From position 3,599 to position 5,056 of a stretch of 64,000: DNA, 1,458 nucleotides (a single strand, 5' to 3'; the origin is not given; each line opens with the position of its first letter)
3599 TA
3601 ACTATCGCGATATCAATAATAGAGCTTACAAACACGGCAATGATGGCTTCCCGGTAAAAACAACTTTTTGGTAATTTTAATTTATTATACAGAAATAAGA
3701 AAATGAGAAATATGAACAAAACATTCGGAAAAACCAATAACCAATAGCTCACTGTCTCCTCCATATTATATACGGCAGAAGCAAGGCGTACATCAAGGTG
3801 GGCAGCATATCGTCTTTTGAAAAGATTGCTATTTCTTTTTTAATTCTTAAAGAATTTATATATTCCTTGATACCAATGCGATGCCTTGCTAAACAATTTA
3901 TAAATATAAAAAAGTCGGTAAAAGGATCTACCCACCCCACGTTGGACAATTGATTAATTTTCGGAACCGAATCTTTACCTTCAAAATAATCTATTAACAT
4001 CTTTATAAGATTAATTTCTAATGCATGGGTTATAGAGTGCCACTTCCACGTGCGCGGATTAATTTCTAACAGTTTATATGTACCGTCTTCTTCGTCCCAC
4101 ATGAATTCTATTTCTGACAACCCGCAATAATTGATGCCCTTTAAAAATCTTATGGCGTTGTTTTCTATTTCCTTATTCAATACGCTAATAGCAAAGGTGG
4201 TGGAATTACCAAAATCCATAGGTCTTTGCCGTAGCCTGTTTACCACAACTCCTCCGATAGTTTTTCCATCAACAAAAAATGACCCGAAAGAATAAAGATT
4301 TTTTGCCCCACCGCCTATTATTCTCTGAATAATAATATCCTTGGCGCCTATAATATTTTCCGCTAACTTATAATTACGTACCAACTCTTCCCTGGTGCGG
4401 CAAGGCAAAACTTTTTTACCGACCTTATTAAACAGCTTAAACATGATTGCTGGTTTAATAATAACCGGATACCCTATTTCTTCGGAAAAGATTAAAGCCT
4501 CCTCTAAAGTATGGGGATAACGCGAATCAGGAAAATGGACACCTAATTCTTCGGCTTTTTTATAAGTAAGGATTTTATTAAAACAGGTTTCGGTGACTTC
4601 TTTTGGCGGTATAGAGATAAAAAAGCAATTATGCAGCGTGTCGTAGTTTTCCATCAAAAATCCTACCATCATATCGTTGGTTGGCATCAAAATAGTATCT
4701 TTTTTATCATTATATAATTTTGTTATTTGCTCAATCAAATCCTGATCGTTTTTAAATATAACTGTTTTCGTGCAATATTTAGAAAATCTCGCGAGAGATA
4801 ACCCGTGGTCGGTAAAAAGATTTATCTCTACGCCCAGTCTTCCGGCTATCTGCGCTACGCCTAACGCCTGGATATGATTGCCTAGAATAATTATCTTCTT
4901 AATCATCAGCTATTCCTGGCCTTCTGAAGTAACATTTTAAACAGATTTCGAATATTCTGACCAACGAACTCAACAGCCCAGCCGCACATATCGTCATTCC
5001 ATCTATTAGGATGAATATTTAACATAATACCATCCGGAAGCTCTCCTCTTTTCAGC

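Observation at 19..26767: AT-rich 27-kb glycan locus with an unusual tailoring-enzyme set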

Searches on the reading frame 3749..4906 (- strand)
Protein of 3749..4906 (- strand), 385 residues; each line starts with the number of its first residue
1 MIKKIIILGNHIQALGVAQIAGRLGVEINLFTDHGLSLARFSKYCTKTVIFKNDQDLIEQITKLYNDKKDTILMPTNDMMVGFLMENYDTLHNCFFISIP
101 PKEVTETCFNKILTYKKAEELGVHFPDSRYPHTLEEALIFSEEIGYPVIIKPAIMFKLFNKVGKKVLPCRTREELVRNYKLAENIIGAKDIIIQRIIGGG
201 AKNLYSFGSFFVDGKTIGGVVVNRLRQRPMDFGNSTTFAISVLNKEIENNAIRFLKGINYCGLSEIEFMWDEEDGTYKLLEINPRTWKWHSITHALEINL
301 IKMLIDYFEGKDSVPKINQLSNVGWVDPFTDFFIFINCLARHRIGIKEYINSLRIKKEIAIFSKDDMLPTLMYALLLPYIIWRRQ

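Call 4: search_protein_families(library=pfam, proteins=[window:3749-4906:-], max_evalue=0.001)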
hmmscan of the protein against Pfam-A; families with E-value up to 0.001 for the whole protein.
window:3749-4906:- (385 aa): 2 families
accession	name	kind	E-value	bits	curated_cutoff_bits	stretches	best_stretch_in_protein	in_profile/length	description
PF02786.22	CPSase_L_D2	-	9.7e-13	48.6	19.8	2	114-183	5-71/211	Carbamoyl-phosphate synthase L chain, ATP binding domain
PF02655.19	ATP-grasp_3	-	8.8e-05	23.1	23.2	1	109-285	2-156/160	ATP-grasp domain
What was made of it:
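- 3749..4906 (-): AG1: ATP-grasp carboxylate-amine ligase, translationally coupled to the PSD-like gene. CPSase_L_D2 48.6 bits (call 4).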

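Call 8: search_protein_families(library=ncbifam, proteins=[window:3749-4906:-], max_evalue=0.001)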
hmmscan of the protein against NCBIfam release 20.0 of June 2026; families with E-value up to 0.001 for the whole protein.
window:3749-4906:- (385 aa): 25 families
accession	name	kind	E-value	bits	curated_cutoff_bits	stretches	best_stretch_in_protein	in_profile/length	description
NF009404.0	PRK12767.1-3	equivalog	9e-15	54.4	316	1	54-313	54-311/344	carbamoyl phosphate synthase-like protein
NF009402.0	PRK12767.1-1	equivalog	1.7e-14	53.4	218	1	50-299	54-289/329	carbamoyl phosphate synthase-like protein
TIGR00768.1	rimK_fam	subfamily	4.7e-11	42.6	143.4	1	96-307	73-275/276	RimK family alpha-L-glutamate ligase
NF009406.0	PRK12767.1-5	equivalog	7.4e-11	41.7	271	1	53-319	55-304/327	carbamoyl phosphate synthase-like protein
NF005315.0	PRK06849.1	equivalog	8.9e-11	41.4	406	1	3-381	5-362/389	hypothetical protein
NF009554.0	PRK12999.1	equivalog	1.4e-10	39.6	965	1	242-311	254-323/1147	pyruvate carboxylase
TIGR01235.1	pyruv_carbox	equivalog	2e-09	35.5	1114.45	1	82-311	83-319/1143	pyruvate carboxylase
NF006406.0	PRK08654.1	equivalog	2.8e-09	36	739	1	242-313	250-320/499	acetyl-CoA carboxylase biotin carboxylase subunit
NF006367.0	PRK08591.1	subfamily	5.7e-09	35.2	597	1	226-314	235-322/451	acetyl-CoA carboxylase biotin carboxylase subunit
NF009405.0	PRK12767.1-4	equivalog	6.4e-08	32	390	1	54-319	55-299/320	carbamoyl phosphate synthase-like protein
TIGR01369.1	CPSaseII_lrg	equivalog_domain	2.2e-07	28.9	1027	1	118-313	677-869/1052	carbamoyl-phosphate synthase (glutamine-hydrolyzing) large subunit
TIGR02144.1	LysX_arch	equivalog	2.9e-07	29.9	275.6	1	99-154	76-131/281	lysine biosynthesis protein LysX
TIGR00514.1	accC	equivalog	3.5e-07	29.4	626.5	1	241-319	249-327/449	acetyl-CoA carboxylase biotin carboxylase subunit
NF003671.0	PRK05294.1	equivalog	4.8e-07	27.8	599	1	116-286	134-304/1058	carbamoyl-phosphate synthase large subunit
NF004085.0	PRK05586.1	equivalog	1.9e-06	27.1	723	1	132-311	139-319/448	acetyl-CoA carboxylase biotin carboxylase subunit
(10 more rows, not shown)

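Call 24: search_solved_structures(query=window:3749-4906:-, max_evalue=0.01)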
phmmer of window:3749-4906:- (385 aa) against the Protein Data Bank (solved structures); distinct sequences matched with E-value up to 0.01: 32.
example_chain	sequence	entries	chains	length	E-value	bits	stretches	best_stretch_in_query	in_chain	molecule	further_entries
1ulz_A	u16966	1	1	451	1.3e-07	34.3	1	82-311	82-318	pyruvate carboxylase n-terminal domain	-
7kct_A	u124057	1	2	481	1.9e-06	30.4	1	132-305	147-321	2-oxoglutarate carboxylase small subunit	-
7kbl_A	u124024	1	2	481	1.9e-06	30.4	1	132-305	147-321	2-oxoglutarate carboxylase small subunit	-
1w93_A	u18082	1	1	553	2.5e-06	30.1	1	135-296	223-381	ACETYL-COENZYME A CARBOXYLASE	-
1w96_A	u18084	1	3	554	2.5e-06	30.1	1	135-296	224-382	ACETYL-COENZYME A CARBOXYLASE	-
8hz5_A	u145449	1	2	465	6.2e-06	28.8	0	243-302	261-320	Biotin carboxylase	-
2vpq_A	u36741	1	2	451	1.3e-05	27.7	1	133-308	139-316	ACETYL-COA CARBOXYLASE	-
2dzd_A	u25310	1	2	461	3e-05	26.5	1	82-301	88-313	pyruvate carboxylase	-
5csk_A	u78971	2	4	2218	4.2e-05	26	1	135-296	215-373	Acetyl-CoA carboxylase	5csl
7kc7_A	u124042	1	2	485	4.7e-05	25.9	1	132-305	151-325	2-oxoglutarate carboxylase small subunit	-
2yl2_A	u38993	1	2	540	0.00023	23.6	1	129-301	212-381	ACETYL-COA CARBOXYLASE 1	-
3n6r_A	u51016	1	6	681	0.00034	23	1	94-325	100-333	Propionyl-CoA carboxylase, alpha subunit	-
1bxr_A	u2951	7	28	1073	0.00038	22.9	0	120-286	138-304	CARBAMOYL-PHOSPHATE SYNTHASE | CARBAMOYL PHOSPHATE SYNTHETASE: LARGE SUBUNIT | CARBAMOYL PHOSPHATE SYNTHETASE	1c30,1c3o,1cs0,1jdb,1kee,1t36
1ce8_A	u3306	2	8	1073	0.00038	22.9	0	120-286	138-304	PROTEIN (CARBAMOYL-PHOSPHATE SYNTHASE) | carbamoyl phosphate synthetase large chain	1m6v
3tw6_A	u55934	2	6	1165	0.00042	22.7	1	90-310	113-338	Pyruvate carboxylase protein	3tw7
2pn1_A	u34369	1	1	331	0.0017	20.7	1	55-319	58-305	Carbamoylphosphate synthase large subunit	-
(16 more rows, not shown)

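Call 34: find_homologous_proteins(query=window:3749-4906:-)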
Query window:3749-4906:- (385 aa): 652 proteins with E <= 0.001 among 4193 candidates; the best 120 are listed.
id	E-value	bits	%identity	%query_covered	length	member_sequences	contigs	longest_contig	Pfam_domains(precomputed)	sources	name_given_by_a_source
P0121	5.1e-260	880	100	100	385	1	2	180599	PF02786.23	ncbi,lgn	ncbi:MAG: hypothetical protein WCI77_04345 [Candidatus Omnitrophota bacterium]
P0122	2.3e-168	578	63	100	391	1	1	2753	PF02786.23,PF02655.20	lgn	-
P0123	2.5e-157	542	63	100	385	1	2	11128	PF02786.23,PF02655.20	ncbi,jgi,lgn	ncbi:MAG: ATP-grasp domain-containing protein [Candidatus Omnitrophota bacterium]|jgi:predicted ATP-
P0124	2.2e-124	434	49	100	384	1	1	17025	PF02786.23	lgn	-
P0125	2.6e-124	433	51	100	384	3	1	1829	PF02786.23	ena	-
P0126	3.0e-124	433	49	96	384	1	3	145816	PF02786.23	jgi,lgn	jgi:predicted ATP-grasp superfamily ATP-dependent carboligase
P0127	7.8e-124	432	49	100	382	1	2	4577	PF02786.23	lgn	-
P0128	1.8e-123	431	50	100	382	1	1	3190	PF02786.23,PF02655.20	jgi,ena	-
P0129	2.9e-123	430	48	100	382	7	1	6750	PF02786.23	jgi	jgi:D-aspartate ligase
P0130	3.8e-122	426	48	100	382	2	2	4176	PF02786.23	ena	-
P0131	4.6e-122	426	50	100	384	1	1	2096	PF02786.23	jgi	-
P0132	7.4e-122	425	49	100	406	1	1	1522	PF02786.23,PF02655.20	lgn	-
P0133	1.1e-121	425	49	99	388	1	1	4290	PF02786.23,PF02655.20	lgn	-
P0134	9.7e-121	422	51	100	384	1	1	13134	PF02786.23,PF08443.17,PF02655.20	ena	-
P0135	1.2e-120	421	48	100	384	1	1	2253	PF02786.23,PF02655.20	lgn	-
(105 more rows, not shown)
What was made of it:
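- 3749..4906 (-): JGI names family members 'D-aspartate ligase' or 'ATP-grasp carboligase' (call 34).
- Closest known: Peptidoglycan D-Asp cross-bridge system: ATP-grasp D-aspartate ligase. Same: JGI names AG1 relatives 'D-aspartate ligase' (call 34).
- JGI annotates members of the AG1 family as 'D-aspartate ligase' (call 34).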

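Call 35: find_encoding_contigs(protein=P0121, flank=10000, max_places=3)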
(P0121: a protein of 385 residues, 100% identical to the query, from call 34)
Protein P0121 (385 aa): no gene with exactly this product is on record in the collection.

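Call 48: search_solved_structures(query=A5, max_evalue=0.001)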
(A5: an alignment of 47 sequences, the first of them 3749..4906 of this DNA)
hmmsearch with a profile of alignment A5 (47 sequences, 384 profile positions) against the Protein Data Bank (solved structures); distinct sequences matched with E-value up to 0.001: 74 (the best 60 are shown).
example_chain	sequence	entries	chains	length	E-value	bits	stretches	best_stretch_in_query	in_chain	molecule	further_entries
2qf7_A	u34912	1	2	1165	1.1e-10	44.6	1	108-313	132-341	Pyruvate carboxylase protein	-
3tw6_A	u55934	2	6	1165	1.1e-10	44.6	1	108-313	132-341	Pyruvate carboxylase protein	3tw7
1ulz_A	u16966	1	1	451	1.6e-09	40.9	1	14-319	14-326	pyruvate carboxylase n-terminal domain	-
1bxr_A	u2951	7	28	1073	2.3e-09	40.3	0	115-319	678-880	CARBAMOYL-PHOSPHATE SYNTHASE | CARBAMOYL PHOSPHATE SYNTHETASE: LARGE SUBUNIT | CARBAMOYL PHOSPHATE SYNTHETASE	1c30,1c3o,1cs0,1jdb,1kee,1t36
1ce8_A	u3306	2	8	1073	3.4e-09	39.7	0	115-319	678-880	PROTEIN (CARBAMOYL-PHOSPHATE SYNTHASE) | carbamoyl phosphate synthetase large chain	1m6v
2dzd_A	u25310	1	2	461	4.1e-09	39.5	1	100-310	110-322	pyruvate carboxylase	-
3ouu_A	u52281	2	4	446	7.7e-09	38.6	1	87-320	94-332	Biotin carboxylase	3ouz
7kct_A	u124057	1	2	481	3.6e-08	36.4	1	82-316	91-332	2-oxoglutarate carboxylase small subunit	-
7kbl_A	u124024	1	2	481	3.7e-08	36.3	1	82-316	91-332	2-oxoglutarate carboxylase small subunit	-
1a9x_A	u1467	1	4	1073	5e-08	35.9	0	115-319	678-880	CARBAMOYL PHOSPHATE SYNTHETASE (LARGE CHAIN)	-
9ubg_A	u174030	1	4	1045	1.4e-07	34.4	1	247-323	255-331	Pyruvate carboxylase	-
9vmh_A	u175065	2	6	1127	1.7e-07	34.2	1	247-323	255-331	Pyruvate carboxylase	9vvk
3n6r_A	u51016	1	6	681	2.6e-07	33.6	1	100-325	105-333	Propionyl-CoA carboxylase, alpha subunit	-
5dot_A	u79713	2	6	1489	6.5e-07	32.2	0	117-294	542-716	Carbamoyl-phosphate synthase [ammonia], mitochondrial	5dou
6uel_A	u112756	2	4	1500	6.6e-07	32.2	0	117-294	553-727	Carbamoyl-phosphate synthase [ammonia], mitochondrial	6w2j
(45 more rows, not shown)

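Call 56: predict_structure(alignment_id=A5)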
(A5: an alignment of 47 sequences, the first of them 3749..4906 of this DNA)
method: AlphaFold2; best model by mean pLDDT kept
length: 385 residues; sequences in the alignment: 47
mean_pLDDT: 93.1   pTM: 0.91
mean pLDDT of the five models: 93.1, 92.8, 92.2, 91.7, 90.4
residues with pLDDT >= 90: 302; 70-90: 81; 50-70: 1; < 50: 1
segments of 3 or more residues with pLDDT < 50: none
pLDDT, mean of each block of 10 residues (from residue 1): 95 90 96 91 96 96 93 94 95 96 95 98 98 98 97 90 92 98 96 93 94 95 90 87 97 98 96 96 85 87 95 92 92 89 89 92 92 89 67
secondary structure, 60 per line:
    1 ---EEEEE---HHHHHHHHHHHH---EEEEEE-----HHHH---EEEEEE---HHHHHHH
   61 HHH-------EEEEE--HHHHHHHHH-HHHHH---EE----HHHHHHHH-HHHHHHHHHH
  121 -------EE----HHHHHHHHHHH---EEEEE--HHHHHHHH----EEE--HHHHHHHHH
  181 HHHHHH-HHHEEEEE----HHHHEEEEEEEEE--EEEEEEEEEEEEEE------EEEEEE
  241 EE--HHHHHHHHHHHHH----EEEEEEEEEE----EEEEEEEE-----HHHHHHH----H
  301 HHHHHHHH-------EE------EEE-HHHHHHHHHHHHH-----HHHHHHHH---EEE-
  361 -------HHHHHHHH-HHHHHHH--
elements in order: E4-8 H12-23 E27-32 H38-41 E45-50 H54-63 E71-75 H78-86 H88-92 H102-109 H111-120 H134-144 E148-152 H155-162 E167-169 H172-186 E191-195 H200-203 E204-212 E215-228 E235-242 H245-257 E262-271 E276-283 H289-295 H300-308 E324-326 H328-340 H346-353 E357-359 H368-375 H377-383

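Call 58: fold_search(model_id=the predicted structure, library=pdb)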
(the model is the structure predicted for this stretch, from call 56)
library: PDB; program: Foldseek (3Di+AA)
matches with E <= 10: 1930; with E <= 0.001: 581
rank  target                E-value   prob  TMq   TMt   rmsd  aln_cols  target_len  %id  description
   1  2vpq_A                3.5e-20  1.00  0.65  0.57   4.0       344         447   20  Crystal structure of biotin carboxylase from S. aureus complexed with AMPPNP (released 2008-09-09)
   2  5vyz_A                8.6e-19  1.00  0.66  0.24   3.8       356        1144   17  Crystal structure of Lactococcus lactis pyruvate carboxylase in complex with cyclic-di-AMP (released 2017-08-16)
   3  1ulz                  1.3e-18  1.00  0.54  0.47   6.8       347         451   21  Crystal structure of the biotin carboxylase subunit of pyruvate carboxylase (released 2004-03-09)
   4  2vpq_B                1.5e-18  1.00  0.64  0.56   4.0       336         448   20  Crystal structure of biotin carboxylase from S. aureus complexed with AMPPNP (released 2008-09-09)
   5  2pn1                  1.7e-18  1.00  0.64  0.79   3.2       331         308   17  Crystal structure of carbamoylphosphate synthase large subunit (split gene in MJ) (ZP_00538348.1) from Exiguobacterium s (released 2007-05-08)
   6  8zux_A                1.7e-18  1.00  0.64  0.43   3.8       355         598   18  Structure of G668R-hPCC (released 2025-11-19)
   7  7kct_A                2.8e-18  1.00  0.65  0.56   4.2       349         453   21  Crystal Structure of the Hydrogenobacter thermophilus 2-Oxoglutarate Carboxylase (OGC) Biotin Carboxylase (BC) Domain  (released 2021-01-27)
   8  9yx2_T                3.0e-18  1.00  0.66  0.55   4.0       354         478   16  Structure of the long chain acyl-CoA carboxylase complex from Mycobacterium smegmatis with ATP, bicarbonate, and propi (released 2025-11-26)
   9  3ouu_A                3.6e-18  1.00  0.64  0.56   3.8       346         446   19  Crystal Structure of Biotin Carboxylase-beta-gamma-ATP Complex from Campylobacter jejuni (released 2010-10-20)
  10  3ouz_A                3.6e-18  1.00  0.64  0.56   4.0       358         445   19  Crystal Structure of Biotin Carboxylase-ADP complex from Campylobacter jejuni (released 2010-10-13)
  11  5mlk_A                5.3e-18  1.00  0.63  0.55   4.1       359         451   15  Biotin dependent carboxylase AccA3 dimer from Mycobacterium tuberculosis (Rv3285) (released 2017-03-08)
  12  5vyz_B                6.8e-18  1.00  0.66  0.24   3.7       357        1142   17  Crystal structure of Lactococcus lactis pyruvate carboxylase in complex with cyclic-di-AMP (released 2017-08-16)
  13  8zuy_A                6.8e-18  1.00  0.66  0.40   3.6       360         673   17  Structure of M695D-hPCC (released 2025-11-19)
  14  5vz0_A                7.3e-18  1.00  0.64  0.23   3.6       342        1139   18  Crystal structure of Lactococcus lactis pyruvate carboxylase G746A mutant in complex with cyclic-di-AMP (released 2017-08-16)
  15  8zuz_A                7.3e-18  1.00  0.63  0.38   3.9       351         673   17  Structure of G131R-hPCC BCCP-BC Conformation (released 2025-11-19)
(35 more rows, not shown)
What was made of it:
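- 3749..4906 (-): AF2 pLDDT 93 with an ATP-grasp fold (calls 56, 58).
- On ATP-grasp carboxylate-amine ligases: The AF2 model has pLDDT 93, with Foldseek E = 1e-20 to biotin carboxylase and TM 0.79 to 2pn1 (calls 56, 58).
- Tried and rejected: So did Foldseek with the AF2 model (call 58).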
